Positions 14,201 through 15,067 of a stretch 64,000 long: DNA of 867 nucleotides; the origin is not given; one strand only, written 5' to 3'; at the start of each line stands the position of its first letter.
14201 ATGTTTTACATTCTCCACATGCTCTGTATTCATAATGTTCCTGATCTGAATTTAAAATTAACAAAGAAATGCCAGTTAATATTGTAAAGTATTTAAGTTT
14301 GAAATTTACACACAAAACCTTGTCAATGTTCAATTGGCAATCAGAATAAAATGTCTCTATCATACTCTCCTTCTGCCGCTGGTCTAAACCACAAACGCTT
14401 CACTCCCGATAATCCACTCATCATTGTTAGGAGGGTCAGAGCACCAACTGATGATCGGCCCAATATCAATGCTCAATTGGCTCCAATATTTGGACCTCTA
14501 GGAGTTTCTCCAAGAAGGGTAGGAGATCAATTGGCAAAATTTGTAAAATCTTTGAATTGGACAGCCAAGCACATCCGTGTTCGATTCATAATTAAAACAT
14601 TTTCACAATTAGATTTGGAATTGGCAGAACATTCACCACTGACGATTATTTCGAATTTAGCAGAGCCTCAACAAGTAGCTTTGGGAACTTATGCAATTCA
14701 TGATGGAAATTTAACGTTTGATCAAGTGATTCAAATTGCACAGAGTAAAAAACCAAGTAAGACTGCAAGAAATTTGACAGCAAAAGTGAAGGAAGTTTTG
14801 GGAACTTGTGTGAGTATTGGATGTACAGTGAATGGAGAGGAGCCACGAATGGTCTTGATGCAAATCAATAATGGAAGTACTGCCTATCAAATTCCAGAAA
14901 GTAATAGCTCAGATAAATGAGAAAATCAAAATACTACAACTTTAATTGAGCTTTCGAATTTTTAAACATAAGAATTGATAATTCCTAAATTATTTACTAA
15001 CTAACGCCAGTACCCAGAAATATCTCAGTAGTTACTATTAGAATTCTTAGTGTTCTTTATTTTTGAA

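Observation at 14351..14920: Highly divergent paralog of the normally ultra-conserved ribosomal protein RPL12 (uL11)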

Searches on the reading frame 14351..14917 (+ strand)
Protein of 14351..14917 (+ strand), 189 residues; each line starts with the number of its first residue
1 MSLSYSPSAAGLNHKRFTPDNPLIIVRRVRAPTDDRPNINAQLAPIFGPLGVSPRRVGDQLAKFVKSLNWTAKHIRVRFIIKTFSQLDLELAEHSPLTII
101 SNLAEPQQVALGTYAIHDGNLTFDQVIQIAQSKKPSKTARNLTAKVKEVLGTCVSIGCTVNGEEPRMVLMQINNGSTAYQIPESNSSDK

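Call 3: search_protein_families(library=pfam, proteins=[window:14351-14917:+], max_evalue=1)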
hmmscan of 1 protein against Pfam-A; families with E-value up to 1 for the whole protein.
window:14351-14917:+ (189 aa): 3 families
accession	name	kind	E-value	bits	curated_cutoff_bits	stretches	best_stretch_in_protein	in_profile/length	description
PF00298.24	Ribosomal_L11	-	5.9e-12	46.3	21.4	1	119-160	28-69/69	Ribosomal protein L11, RNA binding domain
PF25126.1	DUF7818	-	0.12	12.7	27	1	41-55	17-31/44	Domain of unknown function (DUF7818)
PF03946.19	Ribosomal_L11_N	-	0.15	12.3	32.9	1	41-63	14-36/58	Ribosomal protein L11, N-terminal domain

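Call 4: search_solved_structures(query=window:14351-14917:+, max_evalue=1, show_alignments=3)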
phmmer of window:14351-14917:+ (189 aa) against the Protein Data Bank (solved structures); distinct sequences matched with E-value up to 1: 57.
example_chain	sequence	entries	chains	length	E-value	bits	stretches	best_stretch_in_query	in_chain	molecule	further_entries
6d90_t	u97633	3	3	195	5.6e-24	88.4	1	16-177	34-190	Ribosomal protein L12 | uL12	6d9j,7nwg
7nwh_t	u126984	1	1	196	5.7e-24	88.4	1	16-177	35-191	uL12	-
7ls1_k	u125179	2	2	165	6.2e-24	88.3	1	35-177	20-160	60S ribosomal protein L12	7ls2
28ln_Bt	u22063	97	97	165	6.5e-24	88.2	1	36-177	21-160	Large ribosomal subunit protein uL11 | uL11 | 60S Ribosomal protein L12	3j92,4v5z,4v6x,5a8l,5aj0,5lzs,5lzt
3j7p_K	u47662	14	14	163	7.9e-24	87.9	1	36-177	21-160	Ribosomal protein uL11 | uL11 | Ribosomal protein L12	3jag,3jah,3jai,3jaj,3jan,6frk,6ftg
9y42_t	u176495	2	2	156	1.1e-23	87.5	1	39-177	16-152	60S ribosomal protein L12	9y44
6zvk_M2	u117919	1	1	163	1.1e-23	87.5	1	36-177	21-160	Uncharacterized protein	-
9p73_Lt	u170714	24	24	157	1.1e-23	87.4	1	39-177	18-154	Large ribosomal subunit protein uL11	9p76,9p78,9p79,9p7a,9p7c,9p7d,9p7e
6gz3_Aq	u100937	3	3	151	1.2e-23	87.4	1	40-177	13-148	Ribosomal protein L12 | ribosomal protein uL11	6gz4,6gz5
11he_t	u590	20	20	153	1.4e-23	87.1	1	39-176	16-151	uL11 | eL11 | 60S ribosomal protein L12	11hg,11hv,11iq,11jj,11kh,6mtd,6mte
4v7e_CK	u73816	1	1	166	4.1e-23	85.6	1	39-177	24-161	60S ribosomal protein L11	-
8q87_Bt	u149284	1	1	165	2.3e-22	83.2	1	37-177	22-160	60S ribosomal protein L12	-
8g5z_LK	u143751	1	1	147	9e-22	81.2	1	39-169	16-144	60S ribosomal protein L12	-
4v6w_CK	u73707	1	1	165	2.2e-21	80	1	39-177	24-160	60S ribosomal protein L12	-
4v8m_BM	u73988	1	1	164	6e-20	75.3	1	16-176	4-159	60S RIBOSOMAL PROTEIN L12, PUTATIVE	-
6olg_Aq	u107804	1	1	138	1.7e-19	73.8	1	39-160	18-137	60S ribosomal protein L12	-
7olc_LK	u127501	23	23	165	3.6e-18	69.5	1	28-175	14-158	60S ribosomal protein L12-like protein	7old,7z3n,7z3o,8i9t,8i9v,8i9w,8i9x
3j16_H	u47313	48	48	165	6.4e-18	68.7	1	38-183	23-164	60S ribosomal protein L11 | 60S ribosomal protein L12 | 60S ribosomal protein rpL12 (L11p)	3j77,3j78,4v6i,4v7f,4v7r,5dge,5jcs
8c3a_12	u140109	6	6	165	1.1e-17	67.9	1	39-177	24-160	60S ribosomal protein L12-A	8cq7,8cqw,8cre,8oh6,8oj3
9b0p_Lt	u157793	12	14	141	1.1e-17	67.9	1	39-177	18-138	60S ribosomal protein L12 | 60S ribosomal protein L12 [Homo sapiens] | Large ribosomal subunit protein uL11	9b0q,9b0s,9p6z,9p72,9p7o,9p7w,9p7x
6oig_s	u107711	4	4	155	1.7e-17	67.3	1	39-176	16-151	60S ribosomal protein L12-A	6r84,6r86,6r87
5an9_D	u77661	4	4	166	2.5e-17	66.8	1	41-177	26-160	60S RIBOSOMAL PROTEIN L12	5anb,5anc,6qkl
4v7h_BK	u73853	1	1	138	4.3e-15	59.5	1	39-160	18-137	60S ribosomal protein L12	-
4v4b_BK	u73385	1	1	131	7.1e-15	58.8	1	39-160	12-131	60S ribosomal protein L12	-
4v3p_LJ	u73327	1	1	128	7.9e-15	58.6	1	40-155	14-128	60S ribosomal protein L12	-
5col_A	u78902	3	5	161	3.4e-14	56.6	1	34-175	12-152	50S ribosomal protein L11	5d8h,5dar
1s72_I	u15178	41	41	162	2.8e-09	40.5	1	118-175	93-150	50S ribosomal protein L11P | 50S ribosomal protein L11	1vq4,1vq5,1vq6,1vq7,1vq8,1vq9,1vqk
6gq1_P2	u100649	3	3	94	4.9e-07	33.3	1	98-161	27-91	60S ribosomal protein L12-A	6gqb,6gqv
1wib_A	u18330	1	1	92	3.5e-05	27.2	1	16-88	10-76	60S ribosomal protein L12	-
5dm6_F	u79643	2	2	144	0.00092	22.6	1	118-162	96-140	50S ribosomal protein L11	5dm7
1nkw_G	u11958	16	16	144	0.00095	22.6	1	118-162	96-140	50S ribosomal protein L11 | ribosomal protein L11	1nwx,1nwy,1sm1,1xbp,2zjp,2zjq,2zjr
4v49_BG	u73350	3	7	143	0.001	22.5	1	118-162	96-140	50S ribosomal protein L11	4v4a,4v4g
6dzi_J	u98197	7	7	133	0.008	19.5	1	113-160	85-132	50S ribosomal protein L11 | Large ribosomal subunit protein uL11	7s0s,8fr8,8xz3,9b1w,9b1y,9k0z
5o60_J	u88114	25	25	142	0.0093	19.3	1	113-160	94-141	50S ribosomal protein L11 | Large ribosomal subunit protein uL11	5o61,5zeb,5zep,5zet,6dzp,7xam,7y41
2e34_A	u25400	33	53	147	0.036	17.4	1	114-162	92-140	50S ribosomal protein L11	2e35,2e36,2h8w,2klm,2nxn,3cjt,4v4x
3egv_B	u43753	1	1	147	0.036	17.4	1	114-162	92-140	50S ribosomal protein L11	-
4v9j_BK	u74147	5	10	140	0.059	16.7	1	114-162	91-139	50S ribosomal protein L11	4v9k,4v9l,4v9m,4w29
3cjq_B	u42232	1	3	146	0.093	16.1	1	118-162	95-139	50S ribosomal protein L11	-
3cjr_B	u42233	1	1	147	0.094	16.1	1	118-162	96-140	50S ribosomal protein L11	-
4v68_BL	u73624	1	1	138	0.14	15.5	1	113-159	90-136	50S ribosomal protein L11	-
5a9z_AJ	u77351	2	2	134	0.26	14.6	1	114-157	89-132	50S ribosomal protein L11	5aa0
7unr_J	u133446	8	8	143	0.52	13.6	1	118-162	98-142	50S ribosomal protein L11 | Large ribosomal subunit protein uL10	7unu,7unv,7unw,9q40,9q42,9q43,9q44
6spb_I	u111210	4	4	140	0.66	13.3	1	118-162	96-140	50S ribosomal protein L11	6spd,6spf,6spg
7ood_h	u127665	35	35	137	0.7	13.2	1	55-159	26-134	50S ribosomal protein L11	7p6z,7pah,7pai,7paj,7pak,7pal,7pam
1r2w_A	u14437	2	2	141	0.82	13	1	119-160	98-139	50S ribosomal protein L11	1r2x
1pn7_L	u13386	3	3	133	0.86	12.9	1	119-159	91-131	50S ribosomal protein L11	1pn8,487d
1mms_A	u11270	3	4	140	0.87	12.9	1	119-160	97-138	PROTEIN (RIBOSOMAL PROTEIN L11) | 50S ribosomal protein L11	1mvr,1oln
1mj1_L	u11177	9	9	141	0.88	12.9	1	119-160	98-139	L11 ribosomal protein | 50S RIBOSOMAL PROTEIN L11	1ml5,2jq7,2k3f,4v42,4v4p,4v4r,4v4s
1jqm_A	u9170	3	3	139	0.96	12.8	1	119-159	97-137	50S Ribosomal protein L11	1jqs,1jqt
1eg0_K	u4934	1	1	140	0.98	12.7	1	119-159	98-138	PROTEIN (RIBOSOMAL PROTEIN L11)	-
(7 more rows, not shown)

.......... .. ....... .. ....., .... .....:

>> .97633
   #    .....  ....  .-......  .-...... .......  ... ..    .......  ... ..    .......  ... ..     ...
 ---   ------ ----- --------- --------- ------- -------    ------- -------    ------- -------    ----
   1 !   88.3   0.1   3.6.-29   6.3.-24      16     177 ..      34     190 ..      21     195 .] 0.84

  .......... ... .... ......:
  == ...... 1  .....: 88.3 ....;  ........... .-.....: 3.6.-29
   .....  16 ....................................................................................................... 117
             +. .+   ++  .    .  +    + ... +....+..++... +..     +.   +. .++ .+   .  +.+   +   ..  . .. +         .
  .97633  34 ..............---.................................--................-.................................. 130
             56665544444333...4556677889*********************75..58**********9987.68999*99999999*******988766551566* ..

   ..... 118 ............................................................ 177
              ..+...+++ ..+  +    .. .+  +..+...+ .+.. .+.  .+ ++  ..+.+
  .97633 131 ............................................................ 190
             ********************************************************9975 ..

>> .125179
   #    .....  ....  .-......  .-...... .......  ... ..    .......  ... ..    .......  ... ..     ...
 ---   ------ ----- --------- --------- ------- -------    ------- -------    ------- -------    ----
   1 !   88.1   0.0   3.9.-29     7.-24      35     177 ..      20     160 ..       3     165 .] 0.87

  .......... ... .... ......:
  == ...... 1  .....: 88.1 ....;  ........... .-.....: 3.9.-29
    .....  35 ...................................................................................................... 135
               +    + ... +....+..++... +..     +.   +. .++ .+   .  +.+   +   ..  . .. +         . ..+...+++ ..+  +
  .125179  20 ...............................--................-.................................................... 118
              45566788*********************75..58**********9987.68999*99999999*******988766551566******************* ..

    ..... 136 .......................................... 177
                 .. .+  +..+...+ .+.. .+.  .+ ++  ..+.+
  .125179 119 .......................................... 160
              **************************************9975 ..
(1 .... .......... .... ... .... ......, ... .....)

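Call 5: search_protein_families(library=ncbifam, proteins=[window:14351-14917:+], max_evalue=1)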
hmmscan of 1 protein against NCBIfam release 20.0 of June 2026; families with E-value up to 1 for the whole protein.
window:14351-14917:+ (189 aa): 2 families
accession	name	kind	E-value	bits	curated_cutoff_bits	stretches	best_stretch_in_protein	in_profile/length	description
NF002232.0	PRK01143.1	equivalog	1.8e-19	70.4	162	1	40-177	18-154/164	50S ribosomal protein L11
TIGR01632.1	L11_bact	equivalog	0.00039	20.4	141.85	1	117-161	95-139/140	50S ribosomal protein L11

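Call 6: find_homologous_proteins(query=window:14351-14917:+, max_evalue=0.001)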
Query window:14351-14917:+ (189 aa): 20 proteins with E <= 0.001 among 90 candidates.
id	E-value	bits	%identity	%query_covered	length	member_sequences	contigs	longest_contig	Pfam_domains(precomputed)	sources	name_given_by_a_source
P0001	3.0e-87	309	100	76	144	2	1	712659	PF00298.25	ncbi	ncbi:predicted protein, partial [Naegleria gruberi]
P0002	5.1e-59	217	57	96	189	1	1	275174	PF00298.25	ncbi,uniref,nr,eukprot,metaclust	ncbi:predicted protein [Naegleria gruberi]|uniref:Predicted protein n=1 Tax=Naegleria gruberi TaxID=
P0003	1.2e-21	96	40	71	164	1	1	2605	PF03946.20,PF00298.25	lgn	-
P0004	2.1e-20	92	38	72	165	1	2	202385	PF03946.20,PF00298.25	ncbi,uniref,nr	ncbi:putative 60S ribosomal protein L12-3 [Blattamonas nauphoetae]|uniref:60S ribosomal protein L12-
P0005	9.6e-20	89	37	73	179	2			PF03946.20,PF00298.25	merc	-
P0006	1.1e-18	86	37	72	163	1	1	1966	PF03946.20,PF00298.25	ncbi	ncbi:hypothetical protein MXB_3899, partial [Myxobolus squamalis]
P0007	1.5e-17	82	38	71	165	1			PF03946.20,PF00298.25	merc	-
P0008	4.1e-17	81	35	71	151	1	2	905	PF03946.20,PF00298.25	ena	-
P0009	1.1e-16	79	41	72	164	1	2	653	PF03946.20,PF00298.25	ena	-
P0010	2.5e-16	78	36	70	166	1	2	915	PF03946.20,PF00298.25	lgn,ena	-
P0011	7.4e-16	77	35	72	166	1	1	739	PF03946.20,PF00298.25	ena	-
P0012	1.7e-15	76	35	70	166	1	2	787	PF03946.20,PF00298.25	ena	-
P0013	3.1e-15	75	35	72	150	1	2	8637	PF03946.20,PF00298.25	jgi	-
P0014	1.1e-14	73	36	66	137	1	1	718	PF03946.20,PF00298.25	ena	-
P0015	2.4e-14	72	34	72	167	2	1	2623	PF03946.20,PF00298.25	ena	-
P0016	5.3e-14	71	33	77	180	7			PF03946.20,PF00298.25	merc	-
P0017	1.5e-12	66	32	72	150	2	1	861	PF03946.20,PF00298.25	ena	-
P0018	2.4e-8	52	39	47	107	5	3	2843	PF00298.25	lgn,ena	-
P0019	1.0e-7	50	33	58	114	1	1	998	PF00298.25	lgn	-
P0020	4.9e-5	41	33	50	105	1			PF00298.25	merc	-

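Call 14: find_encoding_contigs(protein=P0002, flank=6000, max_places=4)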
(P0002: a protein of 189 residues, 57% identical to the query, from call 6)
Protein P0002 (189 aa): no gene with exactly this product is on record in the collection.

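Call 19: search_protein_representatives(alignment_id=A1)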
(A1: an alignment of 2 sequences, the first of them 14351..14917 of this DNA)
Query: 2 sequences, 197 profile positions. Proteins with E-value up to 0.001 (for the whole library): 754; up to 1e-10: 157; up to 1e-30: 4. The best 150 are listed.
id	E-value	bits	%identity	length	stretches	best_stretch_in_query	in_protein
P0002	1.3e-111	387.4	-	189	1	1-194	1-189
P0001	3.1e-87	307.8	-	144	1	49-192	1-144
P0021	6.1e-38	147.0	-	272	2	54-183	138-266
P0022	2.5e-34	135.2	-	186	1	7-191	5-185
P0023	3.8e-23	98.7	-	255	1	30-183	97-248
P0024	4.7e-23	98.4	-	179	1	48-180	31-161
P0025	4.8e-23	98.4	-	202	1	48-185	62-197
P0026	4.8e-23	98.3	-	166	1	35-184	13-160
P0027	5.1e-23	98.3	-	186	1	47-183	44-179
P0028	1.5e-22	96.7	-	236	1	33-183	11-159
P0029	1.5e-22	96.7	-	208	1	31-183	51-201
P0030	1.6e-22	96.7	-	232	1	32-184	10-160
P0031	2.3e-22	96.1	-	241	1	34-184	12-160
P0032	2.9e-22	95.8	-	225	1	32-185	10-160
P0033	8.5e-22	94.3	-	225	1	43-184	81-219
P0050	7.2e-19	84.7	-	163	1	29-191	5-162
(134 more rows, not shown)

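Call 22: list_cluster_members(proteins=[P0022, P0002, P0001, P0003])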
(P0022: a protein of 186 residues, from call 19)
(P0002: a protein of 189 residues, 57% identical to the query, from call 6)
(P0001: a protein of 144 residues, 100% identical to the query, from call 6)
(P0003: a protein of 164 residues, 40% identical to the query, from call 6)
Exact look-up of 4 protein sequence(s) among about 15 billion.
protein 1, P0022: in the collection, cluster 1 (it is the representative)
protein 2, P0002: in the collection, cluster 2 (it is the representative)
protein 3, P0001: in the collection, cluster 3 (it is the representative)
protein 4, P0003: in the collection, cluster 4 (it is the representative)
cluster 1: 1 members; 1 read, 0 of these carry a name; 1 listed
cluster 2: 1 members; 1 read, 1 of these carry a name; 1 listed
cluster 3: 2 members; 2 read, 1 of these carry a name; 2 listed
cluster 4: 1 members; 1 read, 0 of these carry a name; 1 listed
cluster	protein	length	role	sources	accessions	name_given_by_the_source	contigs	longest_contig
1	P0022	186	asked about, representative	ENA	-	-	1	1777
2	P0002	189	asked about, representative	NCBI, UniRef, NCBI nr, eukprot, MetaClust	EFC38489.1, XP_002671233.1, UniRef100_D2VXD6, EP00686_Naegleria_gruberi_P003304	predicted protein [Naegleria gruberi] | Predicted protein n=1 Tax=Naegleria gruberi TaxID=5762 RepID=D2VXD6_NAEGR | uncharacterized protein NAEGRDRAFT_73708 [Naegleria gruberi]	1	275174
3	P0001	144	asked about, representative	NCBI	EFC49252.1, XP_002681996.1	predicted protein, partial [Naegleria gruberi]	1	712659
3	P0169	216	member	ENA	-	-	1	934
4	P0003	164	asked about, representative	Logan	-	-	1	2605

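Call 24: find_encoding_contigs(protein=P0022, flank=5000)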
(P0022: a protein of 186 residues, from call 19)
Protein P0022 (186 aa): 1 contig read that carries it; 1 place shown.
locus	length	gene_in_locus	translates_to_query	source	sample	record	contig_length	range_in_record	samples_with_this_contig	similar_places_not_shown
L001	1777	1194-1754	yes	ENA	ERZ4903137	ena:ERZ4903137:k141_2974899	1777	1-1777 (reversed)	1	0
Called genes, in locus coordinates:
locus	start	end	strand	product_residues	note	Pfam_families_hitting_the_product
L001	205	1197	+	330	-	-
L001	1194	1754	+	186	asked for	PF00298:Ribosomal_L11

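Call 25: find_encoding_contigs(protein=P0001, flank=10000)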
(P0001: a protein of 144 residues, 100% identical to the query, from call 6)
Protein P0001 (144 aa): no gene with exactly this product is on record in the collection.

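Call 27: find_encoding_contigs(protein=P0169, flank=5000)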
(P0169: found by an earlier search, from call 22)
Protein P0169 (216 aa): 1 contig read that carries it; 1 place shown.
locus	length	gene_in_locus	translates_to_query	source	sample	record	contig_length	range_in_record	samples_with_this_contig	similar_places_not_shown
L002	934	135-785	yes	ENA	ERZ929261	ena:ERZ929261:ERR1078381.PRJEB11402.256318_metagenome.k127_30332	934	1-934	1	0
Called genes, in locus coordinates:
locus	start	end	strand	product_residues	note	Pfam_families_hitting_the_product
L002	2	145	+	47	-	?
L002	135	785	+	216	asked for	PF00298:Ribosomal_L11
